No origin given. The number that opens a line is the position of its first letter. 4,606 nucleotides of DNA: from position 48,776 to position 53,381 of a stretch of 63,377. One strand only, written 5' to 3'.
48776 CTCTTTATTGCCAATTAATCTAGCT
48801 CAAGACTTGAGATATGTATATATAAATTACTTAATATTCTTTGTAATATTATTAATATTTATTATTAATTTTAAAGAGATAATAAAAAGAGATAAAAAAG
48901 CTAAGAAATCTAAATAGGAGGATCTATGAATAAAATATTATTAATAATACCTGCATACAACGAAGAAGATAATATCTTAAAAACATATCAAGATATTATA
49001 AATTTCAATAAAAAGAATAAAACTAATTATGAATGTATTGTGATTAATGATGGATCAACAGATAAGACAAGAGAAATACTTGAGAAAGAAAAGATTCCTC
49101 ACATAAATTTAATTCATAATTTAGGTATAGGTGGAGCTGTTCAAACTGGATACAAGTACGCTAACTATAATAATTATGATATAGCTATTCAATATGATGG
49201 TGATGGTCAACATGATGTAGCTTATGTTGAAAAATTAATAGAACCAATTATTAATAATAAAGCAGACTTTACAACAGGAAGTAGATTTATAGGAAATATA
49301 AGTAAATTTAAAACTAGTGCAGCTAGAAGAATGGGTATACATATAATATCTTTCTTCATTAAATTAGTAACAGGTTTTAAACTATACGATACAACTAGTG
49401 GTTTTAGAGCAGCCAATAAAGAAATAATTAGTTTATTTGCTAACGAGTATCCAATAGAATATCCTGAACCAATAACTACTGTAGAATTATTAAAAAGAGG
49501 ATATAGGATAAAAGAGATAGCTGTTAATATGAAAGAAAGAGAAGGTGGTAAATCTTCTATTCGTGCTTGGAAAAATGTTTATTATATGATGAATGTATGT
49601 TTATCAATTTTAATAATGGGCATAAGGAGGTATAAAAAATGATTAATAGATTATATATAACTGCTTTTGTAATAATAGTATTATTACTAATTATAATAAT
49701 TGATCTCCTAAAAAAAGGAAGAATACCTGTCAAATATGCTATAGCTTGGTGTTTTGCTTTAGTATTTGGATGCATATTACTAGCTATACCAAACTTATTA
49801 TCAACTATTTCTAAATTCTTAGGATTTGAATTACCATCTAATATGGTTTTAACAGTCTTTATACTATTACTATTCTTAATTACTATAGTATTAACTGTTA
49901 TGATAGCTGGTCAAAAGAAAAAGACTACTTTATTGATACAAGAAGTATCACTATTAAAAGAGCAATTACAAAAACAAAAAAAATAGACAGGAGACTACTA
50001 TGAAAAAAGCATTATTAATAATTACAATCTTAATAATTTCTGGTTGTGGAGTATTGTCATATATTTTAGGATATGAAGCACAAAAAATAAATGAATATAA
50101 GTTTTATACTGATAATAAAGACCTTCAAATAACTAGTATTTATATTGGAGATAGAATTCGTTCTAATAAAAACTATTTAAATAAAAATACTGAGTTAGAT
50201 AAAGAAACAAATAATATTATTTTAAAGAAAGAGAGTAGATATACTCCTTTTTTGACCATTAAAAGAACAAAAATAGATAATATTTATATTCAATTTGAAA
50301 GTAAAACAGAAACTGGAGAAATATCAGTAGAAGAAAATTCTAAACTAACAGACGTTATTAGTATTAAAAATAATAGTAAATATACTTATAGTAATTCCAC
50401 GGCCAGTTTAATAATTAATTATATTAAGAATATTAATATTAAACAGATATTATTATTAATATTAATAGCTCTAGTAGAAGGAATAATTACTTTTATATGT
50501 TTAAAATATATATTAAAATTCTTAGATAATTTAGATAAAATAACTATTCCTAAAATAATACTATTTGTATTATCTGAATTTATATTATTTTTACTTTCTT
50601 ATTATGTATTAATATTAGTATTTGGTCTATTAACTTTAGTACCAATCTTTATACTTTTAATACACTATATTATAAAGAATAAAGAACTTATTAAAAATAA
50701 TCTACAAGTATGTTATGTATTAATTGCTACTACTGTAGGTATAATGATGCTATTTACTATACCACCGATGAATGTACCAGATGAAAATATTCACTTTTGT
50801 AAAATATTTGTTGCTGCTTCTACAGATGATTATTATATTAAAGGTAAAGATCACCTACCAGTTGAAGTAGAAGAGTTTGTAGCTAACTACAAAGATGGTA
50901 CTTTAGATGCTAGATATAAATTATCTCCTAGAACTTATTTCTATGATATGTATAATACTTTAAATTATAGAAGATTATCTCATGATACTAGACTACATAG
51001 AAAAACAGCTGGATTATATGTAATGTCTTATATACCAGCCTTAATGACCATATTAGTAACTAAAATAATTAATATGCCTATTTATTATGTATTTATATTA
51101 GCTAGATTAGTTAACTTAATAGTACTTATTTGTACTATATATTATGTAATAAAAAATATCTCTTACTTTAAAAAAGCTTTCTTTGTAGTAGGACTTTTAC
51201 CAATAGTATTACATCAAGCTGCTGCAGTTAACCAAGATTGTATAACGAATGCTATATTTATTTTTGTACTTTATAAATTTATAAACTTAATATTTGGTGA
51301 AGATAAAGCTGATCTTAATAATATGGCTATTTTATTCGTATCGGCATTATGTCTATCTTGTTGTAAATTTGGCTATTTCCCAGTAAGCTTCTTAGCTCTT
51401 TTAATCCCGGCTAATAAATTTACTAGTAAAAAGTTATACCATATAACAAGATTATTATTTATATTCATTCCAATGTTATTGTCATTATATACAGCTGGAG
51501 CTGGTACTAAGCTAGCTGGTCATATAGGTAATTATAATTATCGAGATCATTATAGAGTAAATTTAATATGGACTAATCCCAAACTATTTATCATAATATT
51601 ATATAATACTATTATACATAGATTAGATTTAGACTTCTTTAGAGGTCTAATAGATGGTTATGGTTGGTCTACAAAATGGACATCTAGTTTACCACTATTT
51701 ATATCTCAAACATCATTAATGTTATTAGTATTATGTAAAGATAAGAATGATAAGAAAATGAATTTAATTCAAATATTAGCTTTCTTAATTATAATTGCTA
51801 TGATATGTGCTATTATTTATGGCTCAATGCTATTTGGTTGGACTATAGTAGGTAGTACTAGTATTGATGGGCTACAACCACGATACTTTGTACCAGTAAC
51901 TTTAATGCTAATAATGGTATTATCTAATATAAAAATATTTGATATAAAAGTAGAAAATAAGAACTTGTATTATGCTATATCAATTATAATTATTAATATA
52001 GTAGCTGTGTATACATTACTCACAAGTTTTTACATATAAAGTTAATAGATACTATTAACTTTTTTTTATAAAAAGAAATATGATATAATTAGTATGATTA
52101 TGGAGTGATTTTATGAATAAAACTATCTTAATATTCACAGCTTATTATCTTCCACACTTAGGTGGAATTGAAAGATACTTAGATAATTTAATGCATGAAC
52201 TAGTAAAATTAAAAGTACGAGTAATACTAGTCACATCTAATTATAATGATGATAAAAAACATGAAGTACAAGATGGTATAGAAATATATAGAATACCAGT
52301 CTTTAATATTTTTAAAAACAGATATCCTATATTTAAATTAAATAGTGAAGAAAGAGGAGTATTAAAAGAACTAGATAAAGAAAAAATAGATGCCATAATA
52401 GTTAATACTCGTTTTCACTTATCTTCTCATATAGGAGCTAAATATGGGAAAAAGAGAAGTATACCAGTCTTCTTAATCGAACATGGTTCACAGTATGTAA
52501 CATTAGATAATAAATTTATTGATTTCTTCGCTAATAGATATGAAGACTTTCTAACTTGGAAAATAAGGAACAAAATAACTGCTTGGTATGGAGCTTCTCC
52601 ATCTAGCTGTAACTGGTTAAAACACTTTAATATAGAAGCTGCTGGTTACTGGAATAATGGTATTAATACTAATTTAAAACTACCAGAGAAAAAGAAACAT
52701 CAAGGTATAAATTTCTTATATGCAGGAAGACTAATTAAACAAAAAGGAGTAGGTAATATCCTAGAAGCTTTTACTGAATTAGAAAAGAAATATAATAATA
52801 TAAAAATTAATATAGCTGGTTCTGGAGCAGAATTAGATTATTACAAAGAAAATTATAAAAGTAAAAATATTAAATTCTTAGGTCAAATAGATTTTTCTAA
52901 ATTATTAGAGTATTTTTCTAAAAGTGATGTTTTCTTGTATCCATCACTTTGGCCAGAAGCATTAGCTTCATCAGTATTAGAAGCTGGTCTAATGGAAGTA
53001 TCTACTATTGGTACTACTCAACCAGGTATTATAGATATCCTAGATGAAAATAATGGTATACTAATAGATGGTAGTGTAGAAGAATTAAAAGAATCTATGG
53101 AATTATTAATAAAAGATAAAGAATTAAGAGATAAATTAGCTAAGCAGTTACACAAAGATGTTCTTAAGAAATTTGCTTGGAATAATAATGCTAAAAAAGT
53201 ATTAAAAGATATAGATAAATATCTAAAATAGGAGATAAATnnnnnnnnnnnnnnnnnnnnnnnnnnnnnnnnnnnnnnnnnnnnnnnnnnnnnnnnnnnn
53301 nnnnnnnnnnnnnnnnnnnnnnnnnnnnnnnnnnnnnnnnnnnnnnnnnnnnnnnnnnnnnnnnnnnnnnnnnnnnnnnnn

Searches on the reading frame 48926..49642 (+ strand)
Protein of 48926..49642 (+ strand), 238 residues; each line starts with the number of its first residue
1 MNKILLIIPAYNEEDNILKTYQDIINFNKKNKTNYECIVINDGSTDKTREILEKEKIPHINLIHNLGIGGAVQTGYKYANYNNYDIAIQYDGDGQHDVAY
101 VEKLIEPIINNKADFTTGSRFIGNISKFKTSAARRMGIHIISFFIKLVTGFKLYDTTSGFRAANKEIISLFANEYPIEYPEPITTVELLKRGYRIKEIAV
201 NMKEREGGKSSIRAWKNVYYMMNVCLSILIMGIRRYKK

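Call 30: search_protein_families(library=pfam, proteins=[window:48926-49642:+], max_evalue=0.00001)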
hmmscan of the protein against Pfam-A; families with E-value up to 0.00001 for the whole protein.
window:48926-49642:+ (238 aa): 1 family
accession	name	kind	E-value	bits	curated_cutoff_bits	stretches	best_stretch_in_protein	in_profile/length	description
PF00535.33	Glycos_transf_2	-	2.6e-26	93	23.3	1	6-168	2-164/168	Glycosyl transferase family 2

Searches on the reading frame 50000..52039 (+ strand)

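Call 3: search_protein_families(library=pfam, proteins=[window:50000-52039:+])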
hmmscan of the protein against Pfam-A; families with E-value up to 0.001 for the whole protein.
window:50000-52039:+ (679 aa): 1 family
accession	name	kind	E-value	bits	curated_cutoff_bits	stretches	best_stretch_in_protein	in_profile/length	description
PF09913.15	DUF2142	-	1.1e-30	107.1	30.1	1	246-636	3-394/395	Predicted membrane protein (DUF2142)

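Call 4: search_protein_families(library=ncbifam, proteins=[window:50000-52039:+])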
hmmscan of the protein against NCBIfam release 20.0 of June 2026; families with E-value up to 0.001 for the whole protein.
window:50000-52039:+ (679 aa): 0 families

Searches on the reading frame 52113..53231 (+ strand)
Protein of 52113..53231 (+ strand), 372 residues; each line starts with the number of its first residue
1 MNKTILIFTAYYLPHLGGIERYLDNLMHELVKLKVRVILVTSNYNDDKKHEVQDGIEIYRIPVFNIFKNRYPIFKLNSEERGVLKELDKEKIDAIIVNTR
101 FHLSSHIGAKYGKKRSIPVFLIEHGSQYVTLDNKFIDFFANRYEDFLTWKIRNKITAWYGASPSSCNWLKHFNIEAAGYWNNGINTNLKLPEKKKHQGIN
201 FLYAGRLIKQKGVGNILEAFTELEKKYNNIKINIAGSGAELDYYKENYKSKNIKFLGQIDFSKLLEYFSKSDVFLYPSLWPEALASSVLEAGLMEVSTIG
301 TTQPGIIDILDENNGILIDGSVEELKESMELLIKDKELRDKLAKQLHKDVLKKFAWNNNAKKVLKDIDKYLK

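Call 3: search_protein_families(library=pfam, proteins=[window:52113-53231:+])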
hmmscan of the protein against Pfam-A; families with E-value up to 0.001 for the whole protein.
window:52113-53231:+ (372 aa): 5 families
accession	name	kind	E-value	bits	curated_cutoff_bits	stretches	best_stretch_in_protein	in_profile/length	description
PF00534.26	Glycos_transf_1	-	1.7e-26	93.3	26.4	1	193-345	10-168/172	Glycosyl transferases group 1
PF13692.12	Glyco_trans_1_4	-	5.8e-20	72.4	27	1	200-335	3-142/142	Glycosyl transferases group 1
PF13439.12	Glyco_transf_4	-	2.6e-15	57.3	28.5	1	17-187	2-169/170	Glycosyltransferase Family 4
PF13524.12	Glyco_trans_1_2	-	6.6e-10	39.5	25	1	222-364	8-143/144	Glycosyl transferase-like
PF13579.12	Glyco_trans_4_4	-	4.4e-08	34.1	29.7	1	17-144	1-121/158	Glycosyl transferase 4-like domain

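Call 4: search_protein_families(library=ncbifam, proteins=[window:52113-53231:+])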
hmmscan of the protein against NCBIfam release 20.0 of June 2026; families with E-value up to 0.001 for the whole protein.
window:52113-53231:+ (372 aa): 21 families
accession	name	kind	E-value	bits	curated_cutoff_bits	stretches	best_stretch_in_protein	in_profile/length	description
NF047684.1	TeichurnBiosyTuaC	equivalog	7.2e-26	91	550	1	181-367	206-386/391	teichuronic acid biosynthesis protein TuaC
NF041876.1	EPS_EpsE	equivalog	3.5e-17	62.7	400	1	194-362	210-388/389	exopolysaccharide biosynthesis GT4 family glycosyltransferase EpsE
NF049988.1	MGlcDAGSynMgs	equivalog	6.6e-16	58.6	400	2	203-365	218-382/398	alpha-monoglucosyldiacylglycerol synthase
TIGR04157.1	glyco_rSAM_CFB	subfamily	9.5e-16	57.8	400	1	201-364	230-389/406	TIGR04157 family glycosyltransferase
NF038229.1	Glyco4_Geo_Pelo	equivalog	6.6e-12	45.1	400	1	192-364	155-330/338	GPMC system family 4 glycosyltransferase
TIGR03999.1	thiol_BshA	equivalog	7.1e-11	41.6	273.7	1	209-359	210-362/375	N-acetyl-alpha-D-glucosaminyl L-malate synthase BshA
TIGR03088.1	stp2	hypoth_equivalog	1.2e-10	41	409.05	1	186-362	182-365/374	TIGR03088 family PEP-CTERM/XrtA system glycosyltransferase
NF012028.0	PRK15484.1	subfamily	5.2e-10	39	618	1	200-370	195-378/380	lipopolysaccharide N-acetylglucosaminyltransferase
TIGR02149.1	glgA_Coryne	subfamily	5e-08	32.5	302.4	1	200-365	206-385/391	glycogen synthase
NF007640.0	PRK10307.1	subfamily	5.2e-08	32.2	276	1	167-366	201-403/411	WcaI family glycosyltransferase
NF038295.1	EPS_HpsP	equivalog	6.2e-08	32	550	1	200-366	209-383/388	hormogonium polysaccharide biosynthesis glycosyltransferase HpsP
NF041010.1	glycosy_Agl16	equivalog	1.2e-07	31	575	1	182-365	163-346/352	glycosylation protein Agl16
NF038298.1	EPS_HpsO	equivalog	1.8e-07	30.3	575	1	200-365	203-382/388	hormogonium polysaccharide biosynthesis glycosyltransferase HpsO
NF007396.0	PRK09922.1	equivalog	1.9e-07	30.3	385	1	187-345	171-336/361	lipopolysaccharide 1,6-galactosyltransferase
NF053787.1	GlcN_PG_synth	equivalog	1.9e-06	27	480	1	8-366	6-355/361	N-acetylglucosaminyl phosphatidylglycerol synthase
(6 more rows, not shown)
